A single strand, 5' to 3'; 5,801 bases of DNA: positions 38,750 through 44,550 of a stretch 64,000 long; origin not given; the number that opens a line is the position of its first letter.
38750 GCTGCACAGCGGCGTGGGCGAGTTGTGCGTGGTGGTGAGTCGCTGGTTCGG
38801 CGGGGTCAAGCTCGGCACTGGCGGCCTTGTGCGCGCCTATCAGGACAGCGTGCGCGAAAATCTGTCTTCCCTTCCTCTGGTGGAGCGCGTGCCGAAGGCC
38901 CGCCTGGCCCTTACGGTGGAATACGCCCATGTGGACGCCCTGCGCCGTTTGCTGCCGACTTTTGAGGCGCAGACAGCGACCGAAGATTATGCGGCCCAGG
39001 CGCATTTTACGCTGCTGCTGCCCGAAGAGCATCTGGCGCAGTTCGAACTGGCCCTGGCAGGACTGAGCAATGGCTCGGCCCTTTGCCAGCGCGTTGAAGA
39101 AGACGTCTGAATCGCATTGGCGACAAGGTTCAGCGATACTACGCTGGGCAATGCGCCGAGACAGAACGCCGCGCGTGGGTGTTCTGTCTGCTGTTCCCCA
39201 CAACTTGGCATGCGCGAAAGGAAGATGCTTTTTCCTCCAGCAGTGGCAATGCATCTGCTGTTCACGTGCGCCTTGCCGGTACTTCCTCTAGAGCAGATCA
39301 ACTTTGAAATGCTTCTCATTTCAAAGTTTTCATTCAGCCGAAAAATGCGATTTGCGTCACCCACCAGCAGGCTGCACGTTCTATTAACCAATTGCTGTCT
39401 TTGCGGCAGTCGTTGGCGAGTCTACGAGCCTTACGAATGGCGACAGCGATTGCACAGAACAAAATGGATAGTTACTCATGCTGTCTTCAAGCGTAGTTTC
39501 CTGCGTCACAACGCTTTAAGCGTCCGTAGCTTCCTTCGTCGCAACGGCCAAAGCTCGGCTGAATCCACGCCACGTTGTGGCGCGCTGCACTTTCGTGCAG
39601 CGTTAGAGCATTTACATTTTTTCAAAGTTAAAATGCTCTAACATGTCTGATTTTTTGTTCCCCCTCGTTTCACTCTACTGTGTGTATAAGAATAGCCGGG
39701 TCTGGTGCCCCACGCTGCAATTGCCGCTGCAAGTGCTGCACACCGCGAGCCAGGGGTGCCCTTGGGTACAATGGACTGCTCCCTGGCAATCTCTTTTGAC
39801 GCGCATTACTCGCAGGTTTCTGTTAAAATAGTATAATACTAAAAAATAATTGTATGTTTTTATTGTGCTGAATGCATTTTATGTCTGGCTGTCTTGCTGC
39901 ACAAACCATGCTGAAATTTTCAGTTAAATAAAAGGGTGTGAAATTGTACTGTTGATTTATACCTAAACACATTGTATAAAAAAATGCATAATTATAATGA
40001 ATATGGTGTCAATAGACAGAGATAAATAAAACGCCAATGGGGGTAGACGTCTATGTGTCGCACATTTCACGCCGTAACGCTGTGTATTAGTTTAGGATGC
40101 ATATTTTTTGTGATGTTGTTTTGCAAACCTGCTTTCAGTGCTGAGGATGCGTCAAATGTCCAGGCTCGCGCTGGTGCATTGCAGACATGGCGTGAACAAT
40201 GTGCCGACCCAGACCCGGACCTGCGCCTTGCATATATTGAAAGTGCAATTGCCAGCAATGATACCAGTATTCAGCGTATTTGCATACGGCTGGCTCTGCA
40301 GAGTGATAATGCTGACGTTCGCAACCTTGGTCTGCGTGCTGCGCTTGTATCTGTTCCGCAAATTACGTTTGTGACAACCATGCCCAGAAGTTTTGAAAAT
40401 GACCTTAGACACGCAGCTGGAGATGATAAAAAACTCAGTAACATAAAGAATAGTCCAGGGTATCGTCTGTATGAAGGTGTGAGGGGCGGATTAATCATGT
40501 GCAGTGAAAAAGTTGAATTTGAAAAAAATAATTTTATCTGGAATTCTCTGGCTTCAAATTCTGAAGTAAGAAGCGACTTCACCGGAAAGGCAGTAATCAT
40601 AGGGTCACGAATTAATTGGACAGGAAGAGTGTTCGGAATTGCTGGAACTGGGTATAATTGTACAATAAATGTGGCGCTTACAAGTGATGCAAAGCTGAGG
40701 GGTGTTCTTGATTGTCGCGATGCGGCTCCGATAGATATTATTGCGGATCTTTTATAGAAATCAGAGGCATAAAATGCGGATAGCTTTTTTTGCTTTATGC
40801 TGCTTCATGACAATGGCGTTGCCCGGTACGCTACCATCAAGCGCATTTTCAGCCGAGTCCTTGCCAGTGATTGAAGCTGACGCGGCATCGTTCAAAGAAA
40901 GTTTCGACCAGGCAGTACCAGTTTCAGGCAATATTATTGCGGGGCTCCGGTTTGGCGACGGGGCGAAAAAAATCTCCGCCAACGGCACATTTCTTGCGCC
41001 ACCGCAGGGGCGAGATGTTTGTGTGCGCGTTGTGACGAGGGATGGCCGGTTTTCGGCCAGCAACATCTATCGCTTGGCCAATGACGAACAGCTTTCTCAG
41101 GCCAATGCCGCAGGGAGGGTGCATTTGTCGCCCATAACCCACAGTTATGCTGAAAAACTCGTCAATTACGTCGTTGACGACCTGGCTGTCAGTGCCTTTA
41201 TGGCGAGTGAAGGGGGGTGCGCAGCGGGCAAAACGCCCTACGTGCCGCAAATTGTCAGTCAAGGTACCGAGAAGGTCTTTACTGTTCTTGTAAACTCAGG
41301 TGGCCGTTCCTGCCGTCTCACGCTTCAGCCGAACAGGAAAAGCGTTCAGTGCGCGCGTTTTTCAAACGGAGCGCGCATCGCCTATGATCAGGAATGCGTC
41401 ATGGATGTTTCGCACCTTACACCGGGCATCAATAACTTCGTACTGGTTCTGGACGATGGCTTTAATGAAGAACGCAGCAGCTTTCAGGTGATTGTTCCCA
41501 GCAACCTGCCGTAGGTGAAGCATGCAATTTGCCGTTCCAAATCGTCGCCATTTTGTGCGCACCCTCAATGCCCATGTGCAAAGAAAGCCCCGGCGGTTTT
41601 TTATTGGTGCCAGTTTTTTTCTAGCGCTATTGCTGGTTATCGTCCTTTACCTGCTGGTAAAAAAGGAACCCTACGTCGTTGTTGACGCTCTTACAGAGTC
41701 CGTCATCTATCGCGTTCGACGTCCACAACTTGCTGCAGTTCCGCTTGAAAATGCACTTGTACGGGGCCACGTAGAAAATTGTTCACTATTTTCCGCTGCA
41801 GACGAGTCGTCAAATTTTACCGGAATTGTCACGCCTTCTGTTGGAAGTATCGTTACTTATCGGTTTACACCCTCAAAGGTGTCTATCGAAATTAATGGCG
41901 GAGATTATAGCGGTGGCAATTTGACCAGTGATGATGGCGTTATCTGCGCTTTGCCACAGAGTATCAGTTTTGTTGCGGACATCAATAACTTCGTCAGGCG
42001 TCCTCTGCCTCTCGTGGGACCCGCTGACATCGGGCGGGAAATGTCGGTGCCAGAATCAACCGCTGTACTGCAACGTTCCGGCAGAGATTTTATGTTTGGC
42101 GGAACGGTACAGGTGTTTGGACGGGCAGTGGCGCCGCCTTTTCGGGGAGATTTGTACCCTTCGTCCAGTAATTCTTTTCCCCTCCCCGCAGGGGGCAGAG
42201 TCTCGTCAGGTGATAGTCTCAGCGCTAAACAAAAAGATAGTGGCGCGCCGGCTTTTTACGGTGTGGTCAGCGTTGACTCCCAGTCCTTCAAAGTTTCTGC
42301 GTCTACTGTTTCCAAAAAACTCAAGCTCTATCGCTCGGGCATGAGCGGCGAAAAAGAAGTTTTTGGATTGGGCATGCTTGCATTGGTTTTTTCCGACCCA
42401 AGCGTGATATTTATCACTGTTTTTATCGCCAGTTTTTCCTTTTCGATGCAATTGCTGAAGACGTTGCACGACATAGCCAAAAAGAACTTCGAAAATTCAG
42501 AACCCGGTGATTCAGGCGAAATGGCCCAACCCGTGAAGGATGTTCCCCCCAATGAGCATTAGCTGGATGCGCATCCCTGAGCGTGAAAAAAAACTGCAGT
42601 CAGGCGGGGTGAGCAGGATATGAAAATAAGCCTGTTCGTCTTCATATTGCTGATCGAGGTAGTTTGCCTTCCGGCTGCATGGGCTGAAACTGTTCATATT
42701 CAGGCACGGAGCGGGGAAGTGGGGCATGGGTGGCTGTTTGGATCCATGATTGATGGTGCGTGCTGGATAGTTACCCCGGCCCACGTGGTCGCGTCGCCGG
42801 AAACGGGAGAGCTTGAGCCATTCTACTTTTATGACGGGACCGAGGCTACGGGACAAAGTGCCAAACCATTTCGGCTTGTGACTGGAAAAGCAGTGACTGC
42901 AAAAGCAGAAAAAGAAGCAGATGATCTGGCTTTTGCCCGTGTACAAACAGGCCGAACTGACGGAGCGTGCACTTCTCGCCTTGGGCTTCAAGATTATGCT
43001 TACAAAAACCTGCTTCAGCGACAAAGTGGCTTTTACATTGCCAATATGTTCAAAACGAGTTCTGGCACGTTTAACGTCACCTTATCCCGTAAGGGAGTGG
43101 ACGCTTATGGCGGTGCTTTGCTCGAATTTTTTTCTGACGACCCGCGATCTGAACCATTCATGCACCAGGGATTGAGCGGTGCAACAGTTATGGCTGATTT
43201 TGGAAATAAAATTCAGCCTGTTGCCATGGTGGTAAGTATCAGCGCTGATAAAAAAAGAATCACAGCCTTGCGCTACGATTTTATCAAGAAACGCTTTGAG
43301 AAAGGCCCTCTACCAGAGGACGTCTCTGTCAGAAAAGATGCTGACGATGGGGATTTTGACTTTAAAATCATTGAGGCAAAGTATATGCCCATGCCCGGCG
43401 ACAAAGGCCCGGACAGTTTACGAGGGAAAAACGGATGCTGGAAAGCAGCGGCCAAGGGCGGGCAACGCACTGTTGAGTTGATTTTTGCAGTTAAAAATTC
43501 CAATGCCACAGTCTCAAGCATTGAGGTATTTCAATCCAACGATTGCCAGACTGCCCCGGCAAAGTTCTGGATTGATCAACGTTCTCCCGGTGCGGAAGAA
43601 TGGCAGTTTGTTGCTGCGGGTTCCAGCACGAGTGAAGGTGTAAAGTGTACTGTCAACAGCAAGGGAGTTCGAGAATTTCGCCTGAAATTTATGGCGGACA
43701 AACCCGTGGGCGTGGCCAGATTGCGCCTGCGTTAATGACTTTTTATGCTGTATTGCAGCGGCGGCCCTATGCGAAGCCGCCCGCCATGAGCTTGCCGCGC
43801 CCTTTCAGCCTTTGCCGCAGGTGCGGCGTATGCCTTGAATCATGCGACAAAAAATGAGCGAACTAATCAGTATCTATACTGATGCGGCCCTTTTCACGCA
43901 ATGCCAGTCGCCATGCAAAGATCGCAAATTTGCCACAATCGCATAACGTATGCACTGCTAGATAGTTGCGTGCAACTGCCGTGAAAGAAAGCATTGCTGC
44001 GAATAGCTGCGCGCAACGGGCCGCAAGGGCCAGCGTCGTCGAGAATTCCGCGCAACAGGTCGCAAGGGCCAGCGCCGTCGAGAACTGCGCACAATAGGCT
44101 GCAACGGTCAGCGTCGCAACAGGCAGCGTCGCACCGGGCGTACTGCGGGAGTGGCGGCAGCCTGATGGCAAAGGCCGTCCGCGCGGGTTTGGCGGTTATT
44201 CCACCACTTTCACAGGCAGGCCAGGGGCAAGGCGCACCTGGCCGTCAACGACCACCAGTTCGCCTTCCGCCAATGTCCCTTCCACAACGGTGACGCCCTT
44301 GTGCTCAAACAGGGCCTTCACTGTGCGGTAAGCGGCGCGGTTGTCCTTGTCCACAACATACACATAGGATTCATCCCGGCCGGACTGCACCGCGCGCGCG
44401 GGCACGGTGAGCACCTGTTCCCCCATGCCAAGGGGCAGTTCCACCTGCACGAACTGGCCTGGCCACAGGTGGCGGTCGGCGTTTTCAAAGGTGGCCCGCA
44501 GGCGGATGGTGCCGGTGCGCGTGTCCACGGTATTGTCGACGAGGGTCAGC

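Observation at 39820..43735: Foreign-looking four-gene cassette of exported proteins ending in a trypsin-like protease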

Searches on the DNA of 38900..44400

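Call 88: search_rna_families(source=window, start=38900, end=44400, threshold=evalue, max_evalue=0.1)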
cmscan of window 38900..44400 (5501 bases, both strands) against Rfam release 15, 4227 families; matches with E-value up to 0.1: 0.
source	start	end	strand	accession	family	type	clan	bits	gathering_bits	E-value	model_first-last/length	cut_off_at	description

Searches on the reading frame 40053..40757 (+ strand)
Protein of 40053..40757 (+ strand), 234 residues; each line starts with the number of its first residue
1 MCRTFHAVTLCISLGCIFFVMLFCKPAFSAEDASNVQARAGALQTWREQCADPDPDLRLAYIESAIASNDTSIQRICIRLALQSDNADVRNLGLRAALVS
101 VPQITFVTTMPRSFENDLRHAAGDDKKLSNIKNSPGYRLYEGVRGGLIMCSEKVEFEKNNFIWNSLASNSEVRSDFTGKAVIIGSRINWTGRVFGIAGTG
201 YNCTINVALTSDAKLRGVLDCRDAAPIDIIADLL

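Call 3: search_protein_families(library=pfam, proteins=[window:40053-40757:+], max_evalue=1)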
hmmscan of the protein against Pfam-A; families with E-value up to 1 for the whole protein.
window:40053-40757:+ (234 aa): 0 families

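Call 4: search_protein_families(library=ncbifam, proteins=[window:40053-40757:+], max_evalue=1)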
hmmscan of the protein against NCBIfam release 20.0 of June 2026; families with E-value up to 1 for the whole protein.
window:40053-40757:+ (234 aa): 0 families

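Call 5: search_protein_families(library=padloc, proteins=[window:40053-40757:+], max_evalue=1)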
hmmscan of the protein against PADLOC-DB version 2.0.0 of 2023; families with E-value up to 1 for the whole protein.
window:40053-40757:+ (234 aa): 0 families

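Call 37: find_homologous_proteins(query=window:40053-40757:+, max_evalue=0.01)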
Query window:40053-40757:+ (234 aa): 59 proteins with E <= 0.01 among 474 candidates.
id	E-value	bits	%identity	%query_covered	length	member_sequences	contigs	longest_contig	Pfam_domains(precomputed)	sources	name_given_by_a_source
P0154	1.4e-146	504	95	100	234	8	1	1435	-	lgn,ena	-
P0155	1.7e-125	435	84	100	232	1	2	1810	-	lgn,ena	-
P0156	7.8e-111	387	76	100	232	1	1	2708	-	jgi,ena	-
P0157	2.0e-79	284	58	95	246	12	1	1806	-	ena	-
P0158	3.2e-77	277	57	95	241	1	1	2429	-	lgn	-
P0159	2.0e-75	271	56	95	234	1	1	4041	-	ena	-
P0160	8.1e-75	269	54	95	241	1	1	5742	-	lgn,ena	-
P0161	1.7e-74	268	57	91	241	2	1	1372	-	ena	-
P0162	6.3e-74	266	54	95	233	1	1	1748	-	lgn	-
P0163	1.6e-73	265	56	95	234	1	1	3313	-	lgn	-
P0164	1.2e-70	256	53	96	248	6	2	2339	-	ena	-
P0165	1.2e-62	229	50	94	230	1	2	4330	-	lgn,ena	-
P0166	8.5e-61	223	51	93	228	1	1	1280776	-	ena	-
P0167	1.9e-58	216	51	89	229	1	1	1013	-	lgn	-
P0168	4.4e-58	214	48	93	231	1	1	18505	-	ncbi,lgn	-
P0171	7.3e-48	181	42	91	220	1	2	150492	-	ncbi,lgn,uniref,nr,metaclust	ncbi:hypothetical protein [Tropicibacter naphthalenivorans]|uniref:HEAT repeat domain-containing pro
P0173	3.2e-46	176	41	94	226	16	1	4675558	-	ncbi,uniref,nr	ncbi:hypothetical protein [Neorhizobium galegae]|uniref:hypothetical protein n=1 Tax=Neorhizobium ga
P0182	3.0e-43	166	43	88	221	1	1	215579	-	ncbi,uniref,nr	ncbi:hypothetical protein [Rhizobium leguminosarum]|uniref:Uncharacterized protein n=1 Tax=Rhizobium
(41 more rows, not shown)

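Call 39: find_encoding_contigs(protein=P0173, flank=7000, max_places=1)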
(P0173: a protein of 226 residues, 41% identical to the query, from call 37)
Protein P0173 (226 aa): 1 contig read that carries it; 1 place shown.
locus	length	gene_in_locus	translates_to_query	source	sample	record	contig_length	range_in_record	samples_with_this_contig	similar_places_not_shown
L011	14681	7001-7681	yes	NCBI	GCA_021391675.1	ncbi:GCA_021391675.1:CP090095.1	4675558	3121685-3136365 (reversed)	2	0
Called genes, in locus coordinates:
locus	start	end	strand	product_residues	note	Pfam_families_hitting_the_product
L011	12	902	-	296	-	PF00892:EamA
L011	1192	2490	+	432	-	PF00709:Adenylsucc_synt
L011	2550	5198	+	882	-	-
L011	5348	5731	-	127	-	PF21631:A9CJY8-like_N, PF13840:ACT_7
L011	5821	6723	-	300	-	PF00140:Sigma70_r1_2 (weak), PF04542:Sigma70_r2, PF04545:Sigma70_r4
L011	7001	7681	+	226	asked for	-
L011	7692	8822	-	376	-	-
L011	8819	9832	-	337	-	-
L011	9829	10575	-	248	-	-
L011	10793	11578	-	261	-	PF13578:Methyltransf_24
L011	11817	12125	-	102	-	PF06568:YjiS-like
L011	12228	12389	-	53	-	-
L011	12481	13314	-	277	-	PF00165:HTH_AraC (weak), PF12833:HTH_18, PF00165:HTH_AraC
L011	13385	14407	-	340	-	PF01479:S4, PF13275:S4_2 (weak), PF00849:PseudoU_synth_2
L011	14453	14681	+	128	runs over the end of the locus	-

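Call 40: find_encoding_contigs(protein=P0171, flank=7000, max_places=1)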
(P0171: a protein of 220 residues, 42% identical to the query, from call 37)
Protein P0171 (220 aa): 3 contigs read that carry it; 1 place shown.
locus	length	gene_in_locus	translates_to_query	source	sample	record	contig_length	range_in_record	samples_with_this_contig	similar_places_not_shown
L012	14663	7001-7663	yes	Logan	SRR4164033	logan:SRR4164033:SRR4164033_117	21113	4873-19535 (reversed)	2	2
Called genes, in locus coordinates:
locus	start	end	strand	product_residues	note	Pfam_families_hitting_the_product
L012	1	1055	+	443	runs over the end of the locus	PF19994:GASH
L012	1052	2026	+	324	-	PF19993:DO-GTPase2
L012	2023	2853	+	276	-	PF19975:DO-GTPase1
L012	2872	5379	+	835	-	PF20012:GAP1-N1, PF19955:EAD1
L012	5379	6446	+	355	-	PF00656:Peptidase_C14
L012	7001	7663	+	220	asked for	-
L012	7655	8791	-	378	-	-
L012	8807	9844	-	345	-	-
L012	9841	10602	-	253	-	-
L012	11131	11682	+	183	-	-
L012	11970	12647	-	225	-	PF01609:DDE_Tnp_1, PF13751:DDE_Tnp_1_6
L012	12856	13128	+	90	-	PF02627:CMD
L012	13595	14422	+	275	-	PF02311:AraC_binding, PF00165:HTH_AraC (faint), PF12833:HTH_18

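Call 51: search_solved_structures(query=A3, max_evalue=5)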
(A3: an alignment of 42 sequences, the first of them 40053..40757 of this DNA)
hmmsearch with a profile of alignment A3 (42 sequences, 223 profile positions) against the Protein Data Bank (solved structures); distinct sequences matched with E-value up to 5: 0.

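Call 53: search_protein_families(library=pfam, alignment_id=A3, max_evalue=0.1)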
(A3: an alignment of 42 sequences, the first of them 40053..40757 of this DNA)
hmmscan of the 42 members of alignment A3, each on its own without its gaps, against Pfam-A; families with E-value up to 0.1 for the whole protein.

A. member 1, window:40053-40757:+ (234 aa): 0 families

B. families by the number of members that match (of 42 scanned): 9 families
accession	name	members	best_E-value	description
PF09573.16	RE_TaqI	2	0.0038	TaqI restriction endonuclease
PF09092.17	Lyase_N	1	0.0036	Lyase, N terminal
PF13091.12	PLDc_2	1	0.006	PLD-like domain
PF24523.1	DUF7595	1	0.01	Domain of unknown function (DUF7595)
PF12911.12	OppC_N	1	0.028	N-terminal TM domain of oligopeptide transport permease C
PF03423.18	CBM_25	1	0.052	Carbohydrate binding domain (family 25)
PF18736.6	pEK499_p136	1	0.054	HEPN pEK499 p136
PF08907.16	DUF1853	1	0.088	Domain of unknown function (DUF1853)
PF25549.1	DUF7927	1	0.09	Domain of unknown function (DUF7927)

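Call 79: search_protein_families(library=phrogs, proteins=[window:40053-40757:+], max_evalue=0.1)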
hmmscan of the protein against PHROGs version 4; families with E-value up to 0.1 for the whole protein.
window:40053-40757:+ (234 aa): 0 families

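Call 87: search_dna_similar(query=P0182, collection=plasmids, mode=protein, max_evalue=1e-10, max_rows=25)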
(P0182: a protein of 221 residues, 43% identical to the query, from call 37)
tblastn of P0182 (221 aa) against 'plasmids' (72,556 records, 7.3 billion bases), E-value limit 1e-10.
No match.

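Call 102: find_related_loci(query=A3, collection=metagenome_contigs, flank=6000)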
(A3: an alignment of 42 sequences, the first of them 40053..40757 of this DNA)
Query A3 (234 aa) in metagenome_contigs; peptide patterns used: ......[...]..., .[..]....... (x = any residue, [..] = any of these).
103 stretches matched a pattern; 11 encode a relative of the query (tblastn E <= 1e-3); 11 distinct loci.
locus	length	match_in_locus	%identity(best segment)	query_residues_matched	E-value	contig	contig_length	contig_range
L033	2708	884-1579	76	1-234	5e-125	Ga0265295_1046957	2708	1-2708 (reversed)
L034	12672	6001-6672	38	9-234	4e-48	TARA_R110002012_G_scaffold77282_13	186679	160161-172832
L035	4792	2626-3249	42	21-234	1e-46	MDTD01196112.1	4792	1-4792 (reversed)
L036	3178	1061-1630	42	37-226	3e-46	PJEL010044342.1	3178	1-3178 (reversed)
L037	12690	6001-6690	39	3-234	5e-46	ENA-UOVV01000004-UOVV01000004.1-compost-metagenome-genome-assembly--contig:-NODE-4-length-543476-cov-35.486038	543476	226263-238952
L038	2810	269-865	39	33-234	6e-46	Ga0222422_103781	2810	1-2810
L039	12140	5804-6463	38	3-234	2e-45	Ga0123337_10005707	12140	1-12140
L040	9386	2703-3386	40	3-234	9e-42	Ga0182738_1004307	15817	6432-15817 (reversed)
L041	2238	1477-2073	39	33-234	8e-42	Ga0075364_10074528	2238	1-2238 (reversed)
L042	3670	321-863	38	39-218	5e-28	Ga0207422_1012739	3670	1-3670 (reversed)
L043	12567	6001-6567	32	43-234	3e-23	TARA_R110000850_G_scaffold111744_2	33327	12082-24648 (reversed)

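Call 103: find_related_loci(query=A3, collection=viral_contigs, flank=6000)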
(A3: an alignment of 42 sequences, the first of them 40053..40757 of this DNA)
Query A3 (234 aa) in viral_contigs; peptide patterns used: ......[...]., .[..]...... (x = any residue, [..] = any of these).
42 stretches matched a pattern, but none encodes a relative of the query by tblastn (E <= 1e-3).

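Call 106: search_protein_families(library=pfam, proteins=[L043:4479-5861:+], max_evalue=0.01)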
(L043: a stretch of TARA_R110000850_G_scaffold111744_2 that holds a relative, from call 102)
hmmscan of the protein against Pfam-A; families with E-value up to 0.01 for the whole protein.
L043:4479-5861:+ (461 aa): 1 family
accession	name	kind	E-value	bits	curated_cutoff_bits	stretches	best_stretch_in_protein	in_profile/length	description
PF00656.27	Peptidase_C14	-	1.9e-31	110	21.4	1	24-242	2-229/233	Caspase domain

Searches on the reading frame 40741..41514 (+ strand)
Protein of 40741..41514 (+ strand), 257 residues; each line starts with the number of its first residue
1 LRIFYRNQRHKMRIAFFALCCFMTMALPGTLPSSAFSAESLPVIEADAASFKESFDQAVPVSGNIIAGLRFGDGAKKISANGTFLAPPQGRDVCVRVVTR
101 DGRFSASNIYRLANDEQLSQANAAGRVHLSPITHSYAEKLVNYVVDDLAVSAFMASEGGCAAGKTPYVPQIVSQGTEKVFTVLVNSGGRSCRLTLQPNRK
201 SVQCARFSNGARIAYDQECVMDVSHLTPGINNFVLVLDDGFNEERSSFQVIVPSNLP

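Call 3: search_protein_families(library=pfam, proteins=[window:40741-41514:+], max_evalue=1)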
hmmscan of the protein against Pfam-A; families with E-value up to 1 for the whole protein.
window:40741-41514:+ (257 aa): 0 families

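Call 4: search_protein_families(library=ncbifam, proteins=[window:40741-41514:+], max_evalue=1)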
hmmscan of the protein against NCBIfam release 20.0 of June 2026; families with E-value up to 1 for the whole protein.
window:40741-41514:+ (257 aa): 0 families

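Call 5: search_protein_families(library=padloc, proteins=[window:40741-41514:+], max_evalue=1)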
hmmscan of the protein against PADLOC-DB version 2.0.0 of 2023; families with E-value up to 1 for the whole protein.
window:40741-41514:+ (257 aa): 0 families

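Call 38: find_homologous_proteins(query=window:40774-41514:+, max_evalue=0.01)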
Query window:40774-41514:+ (246 aa): 11 proteins with E <= 0.01 among 480 candidates.
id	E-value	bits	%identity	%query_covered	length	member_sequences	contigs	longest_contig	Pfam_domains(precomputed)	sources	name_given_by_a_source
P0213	8.5e-159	544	100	100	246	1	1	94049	-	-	-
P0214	9.0e-143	492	91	100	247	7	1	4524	-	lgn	-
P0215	1.2e-75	272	55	95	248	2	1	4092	-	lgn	-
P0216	6.8e-59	217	48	98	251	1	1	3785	-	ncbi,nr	ncbi:MAG: hypothetical protein PHI96_09290 [Desulfovibrio sp.]|nr:hypothetical protein [Desulfovibri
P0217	1.2e-52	197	45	95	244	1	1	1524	-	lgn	-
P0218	2.1e-52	196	46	98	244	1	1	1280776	-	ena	-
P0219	6.8e-48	181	44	87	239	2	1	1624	-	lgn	-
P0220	2.9e-36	143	37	86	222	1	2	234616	-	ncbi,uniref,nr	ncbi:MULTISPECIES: hypothetical protein [unclassified Pseudodesulfovibrio]|uniref:hypothetical prote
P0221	5.6e-36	142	39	90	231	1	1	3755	-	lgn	-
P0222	3.7e-35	140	36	88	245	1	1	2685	-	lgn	-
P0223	1.2e-28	118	34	96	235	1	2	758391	-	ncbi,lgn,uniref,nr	ncbi:hypothetical protein [Devosia nitrariae]|uniref:Secreted protein n=1 Tax=Devosia nitrariae TaxI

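Call 41: find_encoding_contigs(protein=P0223, flank=7000, max_places=1)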
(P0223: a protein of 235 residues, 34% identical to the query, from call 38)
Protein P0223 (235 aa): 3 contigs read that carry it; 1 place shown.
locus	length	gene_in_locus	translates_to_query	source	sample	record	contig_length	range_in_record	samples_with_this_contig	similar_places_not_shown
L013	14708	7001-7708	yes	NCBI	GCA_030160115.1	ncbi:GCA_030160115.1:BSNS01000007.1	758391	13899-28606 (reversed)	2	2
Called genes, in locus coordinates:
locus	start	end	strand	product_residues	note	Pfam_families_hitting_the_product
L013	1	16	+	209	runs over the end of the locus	PF00753:Lactamase_B, PF12706:Lactamase_B_2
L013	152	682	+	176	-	PF01872:RibD_C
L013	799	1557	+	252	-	PF09992:NAGPA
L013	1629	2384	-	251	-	PF01409:tRNA-synt_2d (weak), PF00587:tRNA-synt_2b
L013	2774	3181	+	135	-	PF00034:Cytochrom_C (weak)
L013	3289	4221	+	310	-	PF01636:APH (weak), PF04655:APH_6_hur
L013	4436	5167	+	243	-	PF01636:APH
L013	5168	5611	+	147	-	-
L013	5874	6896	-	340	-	PF26363:Phospholipase-like, PF01764:Lipase_3 (weak)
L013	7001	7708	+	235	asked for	-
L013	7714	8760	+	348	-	-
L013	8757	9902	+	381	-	-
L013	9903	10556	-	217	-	-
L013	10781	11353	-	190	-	PF00440:TetR_N, PF02796:HTH_7 (weak), PF21597:TetR_C_43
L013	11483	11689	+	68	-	-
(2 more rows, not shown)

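Call 52: search_solved_structures(query=A4, max_evalue=5)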
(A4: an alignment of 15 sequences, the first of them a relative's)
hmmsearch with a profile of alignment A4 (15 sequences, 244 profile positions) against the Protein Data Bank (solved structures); distinct sequences matched with E-value up to 5: 0.

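Call 79: search_protein_families(library=phrogs, proteins=[window:40774-41514:+], max_evalue=0.1)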
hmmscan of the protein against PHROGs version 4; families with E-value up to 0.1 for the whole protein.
window:40774-41514:+ (246 aa): 0 families
